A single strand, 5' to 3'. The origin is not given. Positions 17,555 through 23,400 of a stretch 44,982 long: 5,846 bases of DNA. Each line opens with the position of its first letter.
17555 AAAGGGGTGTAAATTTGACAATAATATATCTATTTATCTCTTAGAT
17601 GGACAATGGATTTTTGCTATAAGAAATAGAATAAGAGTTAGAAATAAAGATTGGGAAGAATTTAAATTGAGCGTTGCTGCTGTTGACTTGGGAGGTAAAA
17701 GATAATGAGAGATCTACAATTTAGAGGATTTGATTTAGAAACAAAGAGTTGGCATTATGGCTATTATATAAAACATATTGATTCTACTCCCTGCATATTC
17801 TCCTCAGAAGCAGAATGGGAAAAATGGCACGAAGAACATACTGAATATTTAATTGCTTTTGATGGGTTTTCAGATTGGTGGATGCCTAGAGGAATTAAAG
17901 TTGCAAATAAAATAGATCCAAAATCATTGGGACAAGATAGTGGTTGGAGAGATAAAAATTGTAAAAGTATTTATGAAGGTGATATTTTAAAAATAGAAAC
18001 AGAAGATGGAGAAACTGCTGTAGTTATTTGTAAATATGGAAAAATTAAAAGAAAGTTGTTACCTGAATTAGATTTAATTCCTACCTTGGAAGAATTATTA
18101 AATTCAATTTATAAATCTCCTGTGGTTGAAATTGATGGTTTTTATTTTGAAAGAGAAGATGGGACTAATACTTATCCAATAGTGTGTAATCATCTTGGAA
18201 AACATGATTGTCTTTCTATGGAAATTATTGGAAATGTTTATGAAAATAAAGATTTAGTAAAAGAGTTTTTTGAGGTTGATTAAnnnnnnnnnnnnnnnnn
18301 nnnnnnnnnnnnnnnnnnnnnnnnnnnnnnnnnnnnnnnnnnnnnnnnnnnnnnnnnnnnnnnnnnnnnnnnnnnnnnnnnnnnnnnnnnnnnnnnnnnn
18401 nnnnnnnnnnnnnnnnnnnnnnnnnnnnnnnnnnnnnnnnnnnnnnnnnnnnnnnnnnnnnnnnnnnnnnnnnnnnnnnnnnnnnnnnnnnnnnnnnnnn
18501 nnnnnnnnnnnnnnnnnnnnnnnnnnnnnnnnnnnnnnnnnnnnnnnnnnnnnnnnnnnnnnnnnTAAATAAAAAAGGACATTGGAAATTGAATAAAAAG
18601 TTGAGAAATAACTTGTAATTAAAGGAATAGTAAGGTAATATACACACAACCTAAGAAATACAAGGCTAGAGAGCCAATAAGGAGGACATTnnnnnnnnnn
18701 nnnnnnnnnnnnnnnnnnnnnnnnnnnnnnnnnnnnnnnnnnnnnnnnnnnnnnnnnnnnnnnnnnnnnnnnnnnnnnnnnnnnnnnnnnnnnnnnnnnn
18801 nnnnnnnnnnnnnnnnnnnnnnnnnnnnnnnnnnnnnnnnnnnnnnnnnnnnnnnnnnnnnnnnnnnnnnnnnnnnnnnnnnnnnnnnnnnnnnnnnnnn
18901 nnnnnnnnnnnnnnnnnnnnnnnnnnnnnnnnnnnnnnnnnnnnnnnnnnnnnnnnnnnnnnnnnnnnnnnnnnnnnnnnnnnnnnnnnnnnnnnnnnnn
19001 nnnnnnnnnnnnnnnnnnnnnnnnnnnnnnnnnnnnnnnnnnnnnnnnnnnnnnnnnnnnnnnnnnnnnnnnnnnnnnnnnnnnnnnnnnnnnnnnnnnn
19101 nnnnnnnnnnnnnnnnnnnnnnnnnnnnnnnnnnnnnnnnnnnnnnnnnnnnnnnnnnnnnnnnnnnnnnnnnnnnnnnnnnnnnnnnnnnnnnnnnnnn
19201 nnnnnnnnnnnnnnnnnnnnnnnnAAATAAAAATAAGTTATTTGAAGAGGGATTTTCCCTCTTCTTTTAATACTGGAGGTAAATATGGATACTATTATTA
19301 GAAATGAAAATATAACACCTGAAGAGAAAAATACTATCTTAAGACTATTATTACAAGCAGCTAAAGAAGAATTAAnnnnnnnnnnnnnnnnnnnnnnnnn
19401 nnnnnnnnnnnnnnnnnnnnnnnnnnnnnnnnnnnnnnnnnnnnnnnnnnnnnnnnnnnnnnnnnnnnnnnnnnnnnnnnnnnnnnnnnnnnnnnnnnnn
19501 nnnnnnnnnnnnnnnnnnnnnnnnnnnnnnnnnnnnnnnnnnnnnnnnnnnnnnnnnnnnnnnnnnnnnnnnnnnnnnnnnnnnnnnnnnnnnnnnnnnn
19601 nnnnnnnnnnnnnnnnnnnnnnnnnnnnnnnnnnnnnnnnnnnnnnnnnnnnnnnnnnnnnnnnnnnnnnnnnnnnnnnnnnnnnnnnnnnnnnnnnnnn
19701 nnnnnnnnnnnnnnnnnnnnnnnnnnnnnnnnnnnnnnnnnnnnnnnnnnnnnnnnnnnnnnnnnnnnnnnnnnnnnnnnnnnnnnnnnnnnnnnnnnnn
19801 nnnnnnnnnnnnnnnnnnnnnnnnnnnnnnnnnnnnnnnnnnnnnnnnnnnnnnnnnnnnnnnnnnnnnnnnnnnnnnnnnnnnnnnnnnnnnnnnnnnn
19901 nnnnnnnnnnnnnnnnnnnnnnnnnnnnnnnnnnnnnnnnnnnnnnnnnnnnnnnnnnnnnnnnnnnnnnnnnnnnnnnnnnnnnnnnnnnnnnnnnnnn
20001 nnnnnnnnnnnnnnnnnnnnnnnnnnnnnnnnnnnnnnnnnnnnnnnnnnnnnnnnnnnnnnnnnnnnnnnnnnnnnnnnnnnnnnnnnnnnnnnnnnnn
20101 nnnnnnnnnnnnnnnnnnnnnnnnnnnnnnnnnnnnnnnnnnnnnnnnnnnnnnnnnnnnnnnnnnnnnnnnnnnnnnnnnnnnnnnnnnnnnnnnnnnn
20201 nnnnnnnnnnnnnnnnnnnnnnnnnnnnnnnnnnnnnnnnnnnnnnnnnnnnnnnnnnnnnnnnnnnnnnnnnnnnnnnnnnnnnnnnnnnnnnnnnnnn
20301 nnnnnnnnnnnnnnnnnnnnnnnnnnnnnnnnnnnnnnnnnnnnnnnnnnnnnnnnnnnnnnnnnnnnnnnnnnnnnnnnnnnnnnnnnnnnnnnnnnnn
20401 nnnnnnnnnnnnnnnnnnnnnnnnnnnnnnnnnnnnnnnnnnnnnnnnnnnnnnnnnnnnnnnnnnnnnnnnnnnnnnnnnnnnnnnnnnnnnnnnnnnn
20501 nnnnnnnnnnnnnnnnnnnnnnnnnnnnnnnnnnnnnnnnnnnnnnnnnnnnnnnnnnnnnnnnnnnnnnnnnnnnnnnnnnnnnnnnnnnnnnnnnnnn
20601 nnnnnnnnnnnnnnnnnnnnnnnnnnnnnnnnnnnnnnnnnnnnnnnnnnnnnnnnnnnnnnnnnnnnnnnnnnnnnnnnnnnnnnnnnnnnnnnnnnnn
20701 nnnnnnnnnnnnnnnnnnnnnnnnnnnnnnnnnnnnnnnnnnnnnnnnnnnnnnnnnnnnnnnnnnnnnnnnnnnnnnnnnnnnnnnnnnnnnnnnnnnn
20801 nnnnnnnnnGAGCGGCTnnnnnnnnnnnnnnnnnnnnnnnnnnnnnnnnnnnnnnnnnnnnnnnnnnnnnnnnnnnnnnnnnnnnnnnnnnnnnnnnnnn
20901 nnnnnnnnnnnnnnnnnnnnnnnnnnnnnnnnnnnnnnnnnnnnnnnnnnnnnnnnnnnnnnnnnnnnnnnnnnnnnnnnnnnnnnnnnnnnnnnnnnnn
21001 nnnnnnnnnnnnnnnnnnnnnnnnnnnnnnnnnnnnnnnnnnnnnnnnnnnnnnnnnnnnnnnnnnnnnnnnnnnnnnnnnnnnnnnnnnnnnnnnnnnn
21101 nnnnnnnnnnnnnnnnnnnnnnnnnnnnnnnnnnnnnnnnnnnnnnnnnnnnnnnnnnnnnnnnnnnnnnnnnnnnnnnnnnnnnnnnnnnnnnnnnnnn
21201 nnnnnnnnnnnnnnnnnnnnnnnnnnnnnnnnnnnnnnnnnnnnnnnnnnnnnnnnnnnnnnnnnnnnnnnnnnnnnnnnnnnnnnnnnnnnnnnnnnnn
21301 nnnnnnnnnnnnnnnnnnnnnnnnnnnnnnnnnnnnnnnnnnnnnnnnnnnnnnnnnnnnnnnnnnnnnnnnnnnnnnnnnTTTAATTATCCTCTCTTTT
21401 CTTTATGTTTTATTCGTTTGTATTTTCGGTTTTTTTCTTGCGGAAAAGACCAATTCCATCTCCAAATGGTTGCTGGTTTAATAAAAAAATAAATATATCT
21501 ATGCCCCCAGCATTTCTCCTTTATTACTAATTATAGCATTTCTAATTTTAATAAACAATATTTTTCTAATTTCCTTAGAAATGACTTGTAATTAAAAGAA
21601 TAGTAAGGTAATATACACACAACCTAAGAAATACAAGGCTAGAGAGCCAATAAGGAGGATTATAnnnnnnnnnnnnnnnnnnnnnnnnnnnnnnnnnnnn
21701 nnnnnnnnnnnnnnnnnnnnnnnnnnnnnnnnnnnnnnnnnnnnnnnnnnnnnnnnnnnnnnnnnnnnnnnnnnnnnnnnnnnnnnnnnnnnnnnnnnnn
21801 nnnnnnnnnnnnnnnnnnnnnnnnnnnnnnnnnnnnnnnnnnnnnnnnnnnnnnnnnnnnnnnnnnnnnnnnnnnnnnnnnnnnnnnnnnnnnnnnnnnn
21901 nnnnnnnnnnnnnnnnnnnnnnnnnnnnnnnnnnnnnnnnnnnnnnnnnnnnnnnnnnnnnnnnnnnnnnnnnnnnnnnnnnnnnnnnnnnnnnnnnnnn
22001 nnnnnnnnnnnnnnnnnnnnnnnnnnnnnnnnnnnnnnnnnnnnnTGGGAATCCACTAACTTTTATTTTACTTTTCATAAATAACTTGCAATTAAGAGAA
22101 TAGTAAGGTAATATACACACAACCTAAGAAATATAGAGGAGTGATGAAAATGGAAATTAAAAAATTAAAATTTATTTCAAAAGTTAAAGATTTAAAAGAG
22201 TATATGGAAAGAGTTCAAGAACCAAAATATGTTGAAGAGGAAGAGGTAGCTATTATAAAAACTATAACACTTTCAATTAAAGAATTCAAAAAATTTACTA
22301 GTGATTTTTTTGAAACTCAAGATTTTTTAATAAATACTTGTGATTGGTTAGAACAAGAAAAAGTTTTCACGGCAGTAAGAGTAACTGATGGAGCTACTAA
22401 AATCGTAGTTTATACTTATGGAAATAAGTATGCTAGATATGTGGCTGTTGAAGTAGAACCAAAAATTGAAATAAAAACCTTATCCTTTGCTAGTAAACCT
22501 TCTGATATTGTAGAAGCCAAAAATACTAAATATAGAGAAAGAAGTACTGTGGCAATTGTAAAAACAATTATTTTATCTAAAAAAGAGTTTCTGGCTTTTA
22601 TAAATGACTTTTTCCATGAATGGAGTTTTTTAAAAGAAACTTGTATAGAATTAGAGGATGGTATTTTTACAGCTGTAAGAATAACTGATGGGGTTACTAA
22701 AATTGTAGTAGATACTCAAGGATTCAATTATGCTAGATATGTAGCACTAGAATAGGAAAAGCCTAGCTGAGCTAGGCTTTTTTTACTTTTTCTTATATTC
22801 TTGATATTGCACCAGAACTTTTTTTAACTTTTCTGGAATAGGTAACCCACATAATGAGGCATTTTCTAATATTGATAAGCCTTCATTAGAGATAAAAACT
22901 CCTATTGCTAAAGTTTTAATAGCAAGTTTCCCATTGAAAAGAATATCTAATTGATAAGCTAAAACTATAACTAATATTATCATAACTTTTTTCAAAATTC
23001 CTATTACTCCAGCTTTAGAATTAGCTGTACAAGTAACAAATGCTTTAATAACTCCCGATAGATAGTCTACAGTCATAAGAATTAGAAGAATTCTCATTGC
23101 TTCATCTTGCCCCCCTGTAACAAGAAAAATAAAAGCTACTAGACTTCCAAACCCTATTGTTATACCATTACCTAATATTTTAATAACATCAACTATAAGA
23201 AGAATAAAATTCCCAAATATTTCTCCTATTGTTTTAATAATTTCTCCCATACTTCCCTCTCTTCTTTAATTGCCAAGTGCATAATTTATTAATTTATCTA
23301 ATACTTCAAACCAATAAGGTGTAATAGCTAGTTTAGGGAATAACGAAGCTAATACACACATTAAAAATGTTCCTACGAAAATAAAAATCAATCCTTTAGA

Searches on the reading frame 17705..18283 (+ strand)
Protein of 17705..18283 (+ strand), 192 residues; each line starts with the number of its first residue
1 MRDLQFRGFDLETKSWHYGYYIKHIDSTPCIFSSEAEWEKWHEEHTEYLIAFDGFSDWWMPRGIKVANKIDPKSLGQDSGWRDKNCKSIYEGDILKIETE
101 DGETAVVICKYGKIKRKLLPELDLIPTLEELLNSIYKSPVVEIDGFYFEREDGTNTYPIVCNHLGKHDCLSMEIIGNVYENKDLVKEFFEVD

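Call 31: search_protein_families(library=pfam, proteins=[window:17705-18283:+], max_evalue=0.01)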
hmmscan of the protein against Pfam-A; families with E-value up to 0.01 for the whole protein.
window:17705-18283:+ (192 aa): 1 family
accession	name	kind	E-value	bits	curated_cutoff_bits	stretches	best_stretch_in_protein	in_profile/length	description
PF09643.15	YopX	-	5.6e-11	43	22.4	1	5-185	1-127/128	YopX protein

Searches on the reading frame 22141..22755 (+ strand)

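Call 31: search_protein_families(library=pfam, proteins=[window:22141-22755:+], max_evalue=0.01)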
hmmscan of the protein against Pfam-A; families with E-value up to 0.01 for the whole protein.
window:22141-22755:+ (204 aa): 1 family
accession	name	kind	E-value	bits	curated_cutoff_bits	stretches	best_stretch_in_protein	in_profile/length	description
PF19854.4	DUF6329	-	0.0018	18.4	26.8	0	186-202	18-31/39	Family of unknown function (DUF6329)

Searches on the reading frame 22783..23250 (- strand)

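Call 107: search_protein_families(library=pfam, proteins=[window:22783-23250:-], max_evalue=0.01)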
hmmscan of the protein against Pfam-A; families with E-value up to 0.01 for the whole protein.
window:22783-23250:- (155 aa): 1 family
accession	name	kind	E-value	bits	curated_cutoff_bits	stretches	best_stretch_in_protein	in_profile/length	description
PF05105.17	Phage_holin_4_1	-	1.5e-32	112.5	22.2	1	40-150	2-115/116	Bacteriophage holin family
